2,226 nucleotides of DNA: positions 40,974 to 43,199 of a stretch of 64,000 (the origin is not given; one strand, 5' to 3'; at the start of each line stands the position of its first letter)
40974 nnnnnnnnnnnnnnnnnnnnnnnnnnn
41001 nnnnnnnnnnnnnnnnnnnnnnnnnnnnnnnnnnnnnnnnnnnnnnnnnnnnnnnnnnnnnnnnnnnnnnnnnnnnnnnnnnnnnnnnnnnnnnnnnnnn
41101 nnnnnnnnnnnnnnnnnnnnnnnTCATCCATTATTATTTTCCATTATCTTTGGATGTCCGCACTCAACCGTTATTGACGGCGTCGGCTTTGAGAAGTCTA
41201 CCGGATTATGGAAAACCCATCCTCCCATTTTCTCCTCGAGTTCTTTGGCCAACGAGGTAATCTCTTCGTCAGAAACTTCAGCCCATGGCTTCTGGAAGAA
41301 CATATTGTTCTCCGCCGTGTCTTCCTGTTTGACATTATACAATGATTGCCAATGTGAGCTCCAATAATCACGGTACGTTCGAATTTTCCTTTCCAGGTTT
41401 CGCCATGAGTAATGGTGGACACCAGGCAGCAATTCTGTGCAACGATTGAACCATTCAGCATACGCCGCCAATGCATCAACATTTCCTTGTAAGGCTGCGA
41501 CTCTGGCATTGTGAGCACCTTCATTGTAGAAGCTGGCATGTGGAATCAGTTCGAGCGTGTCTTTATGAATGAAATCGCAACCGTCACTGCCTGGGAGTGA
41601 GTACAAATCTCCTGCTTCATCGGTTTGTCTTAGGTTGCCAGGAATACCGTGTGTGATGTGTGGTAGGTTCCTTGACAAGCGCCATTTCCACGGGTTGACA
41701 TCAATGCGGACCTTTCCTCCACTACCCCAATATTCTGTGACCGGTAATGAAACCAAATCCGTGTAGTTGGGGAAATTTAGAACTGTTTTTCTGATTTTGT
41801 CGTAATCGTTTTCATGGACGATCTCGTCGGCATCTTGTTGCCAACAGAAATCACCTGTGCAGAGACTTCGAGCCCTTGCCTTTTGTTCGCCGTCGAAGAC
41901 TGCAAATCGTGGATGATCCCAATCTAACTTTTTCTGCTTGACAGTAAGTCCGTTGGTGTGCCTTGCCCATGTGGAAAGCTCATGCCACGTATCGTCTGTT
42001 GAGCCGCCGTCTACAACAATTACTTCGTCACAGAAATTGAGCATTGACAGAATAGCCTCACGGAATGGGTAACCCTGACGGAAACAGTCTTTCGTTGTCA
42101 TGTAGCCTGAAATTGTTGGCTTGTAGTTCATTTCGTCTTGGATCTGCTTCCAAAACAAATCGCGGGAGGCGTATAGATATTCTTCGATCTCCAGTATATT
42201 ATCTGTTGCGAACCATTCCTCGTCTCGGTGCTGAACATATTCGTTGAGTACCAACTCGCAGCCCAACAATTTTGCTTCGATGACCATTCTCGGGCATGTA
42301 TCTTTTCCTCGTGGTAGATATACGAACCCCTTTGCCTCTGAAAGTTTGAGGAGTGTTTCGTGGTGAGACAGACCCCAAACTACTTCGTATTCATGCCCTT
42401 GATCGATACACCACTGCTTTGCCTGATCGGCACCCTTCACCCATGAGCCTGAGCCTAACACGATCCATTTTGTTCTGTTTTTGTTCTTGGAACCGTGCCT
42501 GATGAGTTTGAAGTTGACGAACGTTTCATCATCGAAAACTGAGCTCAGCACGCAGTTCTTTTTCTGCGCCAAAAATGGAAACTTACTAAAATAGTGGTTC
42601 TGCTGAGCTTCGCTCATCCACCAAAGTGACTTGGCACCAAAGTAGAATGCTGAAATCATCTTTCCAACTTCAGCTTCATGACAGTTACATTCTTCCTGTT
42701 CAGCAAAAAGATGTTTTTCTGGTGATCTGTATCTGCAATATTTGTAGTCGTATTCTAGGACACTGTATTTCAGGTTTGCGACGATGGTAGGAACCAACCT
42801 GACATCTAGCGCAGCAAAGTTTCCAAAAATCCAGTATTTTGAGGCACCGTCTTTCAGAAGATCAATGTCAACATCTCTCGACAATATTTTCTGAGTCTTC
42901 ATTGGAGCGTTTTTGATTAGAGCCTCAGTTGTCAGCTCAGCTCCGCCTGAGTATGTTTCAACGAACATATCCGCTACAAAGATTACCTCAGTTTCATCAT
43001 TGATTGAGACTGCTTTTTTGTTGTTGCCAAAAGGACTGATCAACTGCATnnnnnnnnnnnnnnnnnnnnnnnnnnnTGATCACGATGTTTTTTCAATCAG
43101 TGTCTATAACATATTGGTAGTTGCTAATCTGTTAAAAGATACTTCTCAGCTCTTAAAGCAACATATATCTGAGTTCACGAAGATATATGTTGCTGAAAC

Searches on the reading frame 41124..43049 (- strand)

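Call 10: search_protein_families(library=phrogs, proteins=[window:41124-43049:-], max_evalue=0.001)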
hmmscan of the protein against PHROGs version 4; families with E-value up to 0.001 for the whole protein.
window:41124-43049:- (641 aa): 1 family
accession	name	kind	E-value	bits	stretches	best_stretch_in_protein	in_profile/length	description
phrog_13126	-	moron, auxiliary metabolic gene and host takeover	0.00049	20.4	1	340-430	26-110/394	beta-1,4-glycosyltransferase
